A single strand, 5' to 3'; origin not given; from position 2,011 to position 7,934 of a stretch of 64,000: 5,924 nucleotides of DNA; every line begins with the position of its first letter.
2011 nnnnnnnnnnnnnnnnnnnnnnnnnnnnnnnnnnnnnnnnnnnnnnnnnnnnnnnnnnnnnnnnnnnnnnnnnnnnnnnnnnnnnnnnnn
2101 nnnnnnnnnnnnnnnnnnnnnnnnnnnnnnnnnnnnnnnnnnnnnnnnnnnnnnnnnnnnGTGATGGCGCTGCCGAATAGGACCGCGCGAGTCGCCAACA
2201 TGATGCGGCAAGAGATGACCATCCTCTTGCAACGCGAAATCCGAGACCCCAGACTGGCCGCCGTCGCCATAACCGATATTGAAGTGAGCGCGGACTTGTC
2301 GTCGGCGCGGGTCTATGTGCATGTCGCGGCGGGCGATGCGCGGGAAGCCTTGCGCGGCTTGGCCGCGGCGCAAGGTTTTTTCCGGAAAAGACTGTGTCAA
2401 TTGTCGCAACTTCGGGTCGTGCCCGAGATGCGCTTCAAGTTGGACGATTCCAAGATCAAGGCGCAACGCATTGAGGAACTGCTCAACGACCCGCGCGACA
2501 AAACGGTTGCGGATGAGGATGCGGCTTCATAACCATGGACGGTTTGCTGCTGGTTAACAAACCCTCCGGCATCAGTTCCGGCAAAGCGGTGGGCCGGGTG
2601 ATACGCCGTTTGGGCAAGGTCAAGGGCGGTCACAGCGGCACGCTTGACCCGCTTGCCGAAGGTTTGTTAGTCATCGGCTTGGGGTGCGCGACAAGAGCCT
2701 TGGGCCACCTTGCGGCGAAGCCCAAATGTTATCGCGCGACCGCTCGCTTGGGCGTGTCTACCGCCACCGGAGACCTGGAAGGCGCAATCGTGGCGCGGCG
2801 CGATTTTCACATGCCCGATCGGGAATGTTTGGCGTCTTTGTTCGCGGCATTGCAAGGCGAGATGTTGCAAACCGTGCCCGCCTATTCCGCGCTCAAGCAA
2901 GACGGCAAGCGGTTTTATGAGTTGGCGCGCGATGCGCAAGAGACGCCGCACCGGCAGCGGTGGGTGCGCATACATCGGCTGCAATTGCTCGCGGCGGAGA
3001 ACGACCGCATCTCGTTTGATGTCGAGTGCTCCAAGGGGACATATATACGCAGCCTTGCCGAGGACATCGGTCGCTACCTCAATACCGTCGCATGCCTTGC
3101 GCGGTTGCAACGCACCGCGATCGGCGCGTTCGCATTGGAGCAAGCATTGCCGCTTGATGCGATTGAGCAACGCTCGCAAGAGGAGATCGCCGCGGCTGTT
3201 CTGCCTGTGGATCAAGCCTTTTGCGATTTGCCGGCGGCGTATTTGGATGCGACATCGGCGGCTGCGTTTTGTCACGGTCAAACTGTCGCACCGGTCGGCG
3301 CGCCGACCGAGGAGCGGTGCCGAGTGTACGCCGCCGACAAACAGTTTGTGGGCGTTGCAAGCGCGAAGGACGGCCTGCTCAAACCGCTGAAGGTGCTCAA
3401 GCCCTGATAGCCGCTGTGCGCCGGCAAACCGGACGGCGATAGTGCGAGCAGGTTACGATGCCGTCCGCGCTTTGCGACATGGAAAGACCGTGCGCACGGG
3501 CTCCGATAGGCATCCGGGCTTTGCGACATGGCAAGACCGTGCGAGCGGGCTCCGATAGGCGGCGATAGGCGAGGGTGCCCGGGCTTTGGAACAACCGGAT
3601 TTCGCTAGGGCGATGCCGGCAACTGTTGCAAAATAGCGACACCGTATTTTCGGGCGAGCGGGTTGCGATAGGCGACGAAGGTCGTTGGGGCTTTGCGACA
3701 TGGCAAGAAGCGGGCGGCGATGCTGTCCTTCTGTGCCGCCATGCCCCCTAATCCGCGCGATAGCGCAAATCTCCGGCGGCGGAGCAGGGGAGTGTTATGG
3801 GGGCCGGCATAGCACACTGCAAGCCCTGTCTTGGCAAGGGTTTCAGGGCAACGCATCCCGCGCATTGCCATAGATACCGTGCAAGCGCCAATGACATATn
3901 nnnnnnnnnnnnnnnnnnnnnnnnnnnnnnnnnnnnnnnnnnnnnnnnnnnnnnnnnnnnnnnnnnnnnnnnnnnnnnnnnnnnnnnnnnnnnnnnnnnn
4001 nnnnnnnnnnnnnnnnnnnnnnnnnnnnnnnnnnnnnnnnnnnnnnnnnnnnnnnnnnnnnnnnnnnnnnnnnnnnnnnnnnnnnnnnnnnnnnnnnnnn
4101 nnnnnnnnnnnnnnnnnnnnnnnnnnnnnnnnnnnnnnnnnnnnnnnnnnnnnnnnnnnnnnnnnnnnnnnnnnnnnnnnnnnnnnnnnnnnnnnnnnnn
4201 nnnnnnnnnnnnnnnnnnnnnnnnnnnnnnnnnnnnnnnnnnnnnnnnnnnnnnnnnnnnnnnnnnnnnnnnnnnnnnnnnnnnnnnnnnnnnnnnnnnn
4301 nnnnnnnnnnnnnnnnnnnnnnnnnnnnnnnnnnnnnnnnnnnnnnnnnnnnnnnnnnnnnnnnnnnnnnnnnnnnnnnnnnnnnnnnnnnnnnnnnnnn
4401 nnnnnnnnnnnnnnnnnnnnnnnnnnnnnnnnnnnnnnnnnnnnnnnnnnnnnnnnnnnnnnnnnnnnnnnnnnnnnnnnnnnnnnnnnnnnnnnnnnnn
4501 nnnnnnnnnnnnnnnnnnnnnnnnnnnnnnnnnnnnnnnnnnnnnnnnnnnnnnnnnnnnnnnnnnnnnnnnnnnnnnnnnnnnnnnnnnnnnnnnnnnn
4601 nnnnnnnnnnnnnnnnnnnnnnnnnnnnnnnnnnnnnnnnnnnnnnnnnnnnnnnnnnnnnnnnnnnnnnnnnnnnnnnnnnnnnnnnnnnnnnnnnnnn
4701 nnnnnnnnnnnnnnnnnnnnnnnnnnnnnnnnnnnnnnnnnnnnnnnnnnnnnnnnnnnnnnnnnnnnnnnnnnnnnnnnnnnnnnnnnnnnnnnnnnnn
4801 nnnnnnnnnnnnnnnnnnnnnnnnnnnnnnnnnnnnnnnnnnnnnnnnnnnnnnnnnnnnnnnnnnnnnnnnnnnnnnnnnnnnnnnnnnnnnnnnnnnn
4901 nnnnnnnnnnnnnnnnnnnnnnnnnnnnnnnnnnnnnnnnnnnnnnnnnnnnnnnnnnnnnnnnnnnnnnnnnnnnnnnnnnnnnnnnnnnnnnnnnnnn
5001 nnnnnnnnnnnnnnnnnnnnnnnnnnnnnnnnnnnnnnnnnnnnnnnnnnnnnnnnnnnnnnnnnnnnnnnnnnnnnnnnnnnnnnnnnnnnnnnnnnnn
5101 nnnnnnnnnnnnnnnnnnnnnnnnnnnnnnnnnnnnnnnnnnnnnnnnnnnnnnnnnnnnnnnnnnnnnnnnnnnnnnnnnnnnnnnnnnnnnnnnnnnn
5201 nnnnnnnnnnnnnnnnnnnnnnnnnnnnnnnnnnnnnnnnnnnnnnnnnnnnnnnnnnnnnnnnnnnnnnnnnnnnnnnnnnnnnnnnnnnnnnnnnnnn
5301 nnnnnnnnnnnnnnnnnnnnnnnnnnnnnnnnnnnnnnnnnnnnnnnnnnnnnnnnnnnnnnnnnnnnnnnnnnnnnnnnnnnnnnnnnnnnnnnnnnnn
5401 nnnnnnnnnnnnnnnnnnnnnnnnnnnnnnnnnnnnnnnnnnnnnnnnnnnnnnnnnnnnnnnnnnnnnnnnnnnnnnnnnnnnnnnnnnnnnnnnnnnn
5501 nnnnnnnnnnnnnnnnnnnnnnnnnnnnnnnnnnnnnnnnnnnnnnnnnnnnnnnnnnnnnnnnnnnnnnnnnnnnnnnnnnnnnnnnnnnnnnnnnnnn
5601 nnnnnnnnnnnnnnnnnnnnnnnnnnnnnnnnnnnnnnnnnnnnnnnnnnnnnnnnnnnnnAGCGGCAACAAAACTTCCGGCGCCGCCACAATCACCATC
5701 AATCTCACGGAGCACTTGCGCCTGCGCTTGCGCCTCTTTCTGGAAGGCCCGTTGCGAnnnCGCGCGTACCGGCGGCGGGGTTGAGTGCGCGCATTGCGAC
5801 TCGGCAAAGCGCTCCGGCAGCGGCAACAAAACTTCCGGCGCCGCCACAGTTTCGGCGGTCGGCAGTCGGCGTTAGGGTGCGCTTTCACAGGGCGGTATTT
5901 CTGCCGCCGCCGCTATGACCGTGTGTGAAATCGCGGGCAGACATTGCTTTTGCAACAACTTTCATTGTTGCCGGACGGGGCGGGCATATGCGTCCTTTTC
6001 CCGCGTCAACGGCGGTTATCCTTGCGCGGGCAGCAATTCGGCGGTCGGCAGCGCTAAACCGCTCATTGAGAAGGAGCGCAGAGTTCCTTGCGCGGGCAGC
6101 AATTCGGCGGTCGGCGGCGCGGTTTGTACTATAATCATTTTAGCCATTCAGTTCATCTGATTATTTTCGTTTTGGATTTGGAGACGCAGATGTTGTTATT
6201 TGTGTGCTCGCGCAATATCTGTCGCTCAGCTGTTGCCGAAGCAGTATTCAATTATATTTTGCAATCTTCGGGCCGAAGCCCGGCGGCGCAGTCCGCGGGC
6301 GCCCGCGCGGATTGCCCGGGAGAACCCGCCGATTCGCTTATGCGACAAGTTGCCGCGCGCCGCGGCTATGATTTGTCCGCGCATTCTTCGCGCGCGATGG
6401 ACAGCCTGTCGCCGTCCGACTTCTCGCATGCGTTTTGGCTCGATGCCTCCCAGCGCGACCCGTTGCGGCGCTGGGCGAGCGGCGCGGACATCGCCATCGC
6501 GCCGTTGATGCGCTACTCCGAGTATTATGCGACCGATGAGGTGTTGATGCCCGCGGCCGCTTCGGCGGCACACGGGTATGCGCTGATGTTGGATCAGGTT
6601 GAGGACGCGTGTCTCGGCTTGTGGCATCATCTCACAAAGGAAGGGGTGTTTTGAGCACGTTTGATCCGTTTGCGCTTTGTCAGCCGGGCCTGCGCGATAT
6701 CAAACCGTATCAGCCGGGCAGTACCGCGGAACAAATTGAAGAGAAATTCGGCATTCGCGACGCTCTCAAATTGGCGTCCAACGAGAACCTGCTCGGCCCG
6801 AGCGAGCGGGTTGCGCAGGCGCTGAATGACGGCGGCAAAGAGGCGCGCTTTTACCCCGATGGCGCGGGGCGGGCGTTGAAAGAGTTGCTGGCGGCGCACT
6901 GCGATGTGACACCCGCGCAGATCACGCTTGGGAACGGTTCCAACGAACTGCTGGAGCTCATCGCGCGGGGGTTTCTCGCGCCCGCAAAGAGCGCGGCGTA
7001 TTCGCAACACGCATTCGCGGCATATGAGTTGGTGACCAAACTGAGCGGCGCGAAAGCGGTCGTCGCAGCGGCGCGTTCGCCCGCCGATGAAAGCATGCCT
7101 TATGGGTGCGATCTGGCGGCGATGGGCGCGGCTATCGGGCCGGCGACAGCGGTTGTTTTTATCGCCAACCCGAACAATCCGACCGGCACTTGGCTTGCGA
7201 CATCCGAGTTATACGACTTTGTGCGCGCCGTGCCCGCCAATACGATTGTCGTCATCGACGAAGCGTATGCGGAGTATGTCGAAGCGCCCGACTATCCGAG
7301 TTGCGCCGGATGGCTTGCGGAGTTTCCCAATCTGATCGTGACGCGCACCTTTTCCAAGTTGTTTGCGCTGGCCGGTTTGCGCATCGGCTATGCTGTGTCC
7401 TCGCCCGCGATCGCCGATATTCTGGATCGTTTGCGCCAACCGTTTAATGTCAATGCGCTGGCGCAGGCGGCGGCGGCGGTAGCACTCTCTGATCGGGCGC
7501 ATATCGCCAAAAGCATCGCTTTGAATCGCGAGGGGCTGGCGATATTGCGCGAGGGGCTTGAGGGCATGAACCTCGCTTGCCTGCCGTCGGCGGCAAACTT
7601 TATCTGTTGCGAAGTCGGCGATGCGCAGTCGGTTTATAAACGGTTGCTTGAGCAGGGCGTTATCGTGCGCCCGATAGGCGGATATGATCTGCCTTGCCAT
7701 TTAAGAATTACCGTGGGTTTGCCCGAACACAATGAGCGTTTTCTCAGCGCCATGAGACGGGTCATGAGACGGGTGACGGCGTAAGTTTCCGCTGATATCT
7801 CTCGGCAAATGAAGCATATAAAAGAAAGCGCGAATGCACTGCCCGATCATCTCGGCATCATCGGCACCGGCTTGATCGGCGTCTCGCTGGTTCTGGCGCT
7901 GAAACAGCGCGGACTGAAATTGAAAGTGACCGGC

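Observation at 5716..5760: Invariant C-terminal peptide (H/E)(L/I)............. under purifying selection: candidate new sorting or assembly signal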

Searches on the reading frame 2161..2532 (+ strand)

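Call 21: search_protein_families(library=pfam, proteins=[window:2161-2532:+], max_evalue=0.00001)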
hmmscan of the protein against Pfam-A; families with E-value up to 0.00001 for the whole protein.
window:2161-2532:+ (123 aa): 1 family
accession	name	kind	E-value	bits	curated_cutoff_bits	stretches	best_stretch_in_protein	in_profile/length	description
PF02033.23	RBFA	-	2.6e-27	95.6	34.7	1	7-108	1-105/105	Ribosome-binding factor A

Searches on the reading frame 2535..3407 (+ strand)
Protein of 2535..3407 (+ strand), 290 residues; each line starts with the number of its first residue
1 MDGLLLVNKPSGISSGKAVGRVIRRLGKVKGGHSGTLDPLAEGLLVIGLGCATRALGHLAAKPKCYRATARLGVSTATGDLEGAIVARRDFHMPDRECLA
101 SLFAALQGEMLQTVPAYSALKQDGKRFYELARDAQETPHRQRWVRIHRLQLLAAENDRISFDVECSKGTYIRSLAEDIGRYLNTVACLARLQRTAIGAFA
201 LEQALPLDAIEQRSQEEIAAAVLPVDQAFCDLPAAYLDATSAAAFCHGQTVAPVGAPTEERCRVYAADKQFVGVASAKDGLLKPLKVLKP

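Call 21: search_protein_families(library=pfam, proteins=[window:2535-3407:+], max_evalue=0.00001)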
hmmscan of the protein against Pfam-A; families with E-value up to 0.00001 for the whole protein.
window:2535-3407:+ (290 aa): 3 families
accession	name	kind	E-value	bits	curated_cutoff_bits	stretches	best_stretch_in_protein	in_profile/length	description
PF01509.24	TruB_N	-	6.2e-45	153.7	27.3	1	26-171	4-149/149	TruB family pseudouridylate synthase (N terminal domain)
PF09157.17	TruB-C_2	-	4.7e-13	49.3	21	1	233-287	1-56/57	Pseudouridine synthase II TruB, C-terminal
PF16198.10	TruB_C_2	-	1.1e-08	35.5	29.3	1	172-229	1-65/66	tRNA pseudouridylate synthase B C-terminal domain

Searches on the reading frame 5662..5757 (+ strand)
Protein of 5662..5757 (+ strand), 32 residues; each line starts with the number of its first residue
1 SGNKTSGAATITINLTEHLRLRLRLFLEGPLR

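Call 36: search_protein_representatives(alignment_id=A1)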
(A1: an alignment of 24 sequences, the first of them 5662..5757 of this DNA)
Query: 24 sequences, 32 profile positions. Proteins with E-value up to 0.001 (for the whole library): 61; up to 1e-10: 3; up to 1e-30: 0. The best 61 are listed.
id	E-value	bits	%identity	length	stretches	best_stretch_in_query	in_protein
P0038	6.5e-16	73.9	-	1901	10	11-26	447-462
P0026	2.9e-11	59.0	-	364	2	2-32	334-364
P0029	4.6e-11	58.4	-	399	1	1-32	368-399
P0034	3.0e-10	55.7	-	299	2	1-32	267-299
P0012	5.3e-10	55.0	-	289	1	2-32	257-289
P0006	7.6e-10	54.5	-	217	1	2-32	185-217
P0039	9.0e-10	54.2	-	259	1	1-32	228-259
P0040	9.1e-10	54.2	-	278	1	3-32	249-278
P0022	1.8e-09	53.3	-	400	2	1-32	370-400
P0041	2.4e-09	52.8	-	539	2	2-32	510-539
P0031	2.9e-09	52.6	-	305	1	1-32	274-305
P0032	4.8e-09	51.9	-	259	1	3-32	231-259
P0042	1.0e-08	50.8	-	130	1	4-32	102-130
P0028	1.1e-08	50.7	-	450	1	1-32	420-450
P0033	1.2e-08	50.7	-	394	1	1-32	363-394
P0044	2.9e-08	49.4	-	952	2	1-32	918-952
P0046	1.4e-07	47.2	-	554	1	2-32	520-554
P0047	1.5e-07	47.1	-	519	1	1-32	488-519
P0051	4.8e-07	45.5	-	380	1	3-32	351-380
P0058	5.4e-06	42.1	-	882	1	2-32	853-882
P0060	6.6e-06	41.9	-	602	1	10-32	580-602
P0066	4.9e-05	39.1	-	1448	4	17-32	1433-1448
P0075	1.3e-04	37.7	-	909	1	5-32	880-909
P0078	2.3e-04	36.9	-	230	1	17-32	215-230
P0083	6.4e-04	35.5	-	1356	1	9-32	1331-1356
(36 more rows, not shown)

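Call 43: find_encoding_contigs(protein=P0044, flank=10000, max_places=3)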
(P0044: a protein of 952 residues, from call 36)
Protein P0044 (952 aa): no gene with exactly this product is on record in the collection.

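Call 72: search_protein_families(library=pfam, proteins=[P0066, P0083, P0046, P0060, P0075, P0058, P0051, P0078, P0047], max_evalue=0.001)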
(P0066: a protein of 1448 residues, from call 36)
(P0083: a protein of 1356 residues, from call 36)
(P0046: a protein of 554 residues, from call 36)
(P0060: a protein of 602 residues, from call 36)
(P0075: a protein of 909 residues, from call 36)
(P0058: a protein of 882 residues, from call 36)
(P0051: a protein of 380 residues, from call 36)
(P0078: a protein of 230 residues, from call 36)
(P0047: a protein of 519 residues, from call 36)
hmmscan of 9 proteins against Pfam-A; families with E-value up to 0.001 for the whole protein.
P0066 (1448 aa): 1 family
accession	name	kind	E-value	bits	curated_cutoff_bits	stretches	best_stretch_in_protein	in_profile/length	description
PF00028.23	Cadherin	-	1e-84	279.5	28.8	8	456-548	2-93/93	Cadherin domain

P0083 (1356 aa): 3 families
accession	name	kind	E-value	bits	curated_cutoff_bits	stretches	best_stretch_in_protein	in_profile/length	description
PF00082.27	Peptidase_S8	-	3.2e-39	135.4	21.8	2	192-419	3-210/288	Subtilase family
PF03160.20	Calx-beta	-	1.5e-11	44.8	27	0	847-917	25-97/119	Calx-beta domain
PF16397.10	DUF5006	-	3.2e-10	40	34.1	0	1058-1155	160-252/263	Domain of unknown function (DUF5006)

P0046 (554 aa): 0 families

P0060 (602 aa): 3 families
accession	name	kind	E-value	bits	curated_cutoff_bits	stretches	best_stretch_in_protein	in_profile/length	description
PF04151.21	PPC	-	8.4e-29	100.7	25.9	4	195-260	1-70/70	Bacterial pre-peptidase C-terminal domain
PF14734.12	DUF4469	-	0.00072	19.9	22.6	0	237-258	62-83/101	Domain of unknown function (DUF4469) with IG-like fold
PF16974.11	NAR2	-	0.0008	19.4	26.6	0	237-263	89-115/142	High-affinity nitrate transporter accessory, Ig-like domain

P0075 (909 aa): 3 families
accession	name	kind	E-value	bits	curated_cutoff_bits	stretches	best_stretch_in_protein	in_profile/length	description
PF16709.11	SCAB-Ig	-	5.4e-06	26.8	27.6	0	322-368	20-66/98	Ig domain of plant-specific actin-binding protein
PF17803.7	Cadherin_4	-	0.00035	21.5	25.1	1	735-800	7-61/71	Bacterial cadherin-like domain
PF17963.7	Big_9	-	0.00082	20.7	23.6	0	503-604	1-79/89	Bacterial Ig domain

P0058 (882 aa): 2 families
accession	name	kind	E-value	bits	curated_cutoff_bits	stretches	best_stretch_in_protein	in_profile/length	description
PF17963.7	Big_9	-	4.2e-08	34.4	23.6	1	748-863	1-88/89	Bacterial Ig domain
PF16184.11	Cadherin_3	-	3.2e-05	24.3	25.5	0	775-864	22-105/106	Cadherin-like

P0051 (380 aa): 1 family
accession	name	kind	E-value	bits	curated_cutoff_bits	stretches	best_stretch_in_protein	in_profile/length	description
PF05345.18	He_PIG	-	5.3e-26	91.3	24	3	186-256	30-96/96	Putative Ig domain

P0078 (230 aa): 0 families

P0047 (519 aa): 0 families

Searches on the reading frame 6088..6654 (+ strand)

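Call 21: search_protein_families(library=pfam, proteins=[window:6088-6654:+], max_evalue=0.00001)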
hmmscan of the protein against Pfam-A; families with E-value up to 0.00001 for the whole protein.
window:6088-6654:+ (188 aa): 1 family
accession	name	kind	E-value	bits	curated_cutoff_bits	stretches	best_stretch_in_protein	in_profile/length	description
PF01451.26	LMWPc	-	1.6e-15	58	23.2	1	37-176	2-141/144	Low molecular weight phosphotyrosine protein phosphatase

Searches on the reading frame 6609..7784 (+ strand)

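Call 21: search_protein_families(library=pfam, proteins=[window:6609-7784:+], max_evalue=0.00001)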
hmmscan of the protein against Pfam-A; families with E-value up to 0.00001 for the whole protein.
window:6609-7784:+ (391 aa): 1 family
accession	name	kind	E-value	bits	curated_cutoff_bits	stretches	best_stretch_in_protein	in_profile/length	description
PF00155.27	Aminotran_1_2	-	9.5e-57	193.2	19.7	1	51-380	2-359/361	Aminotransferase class I and II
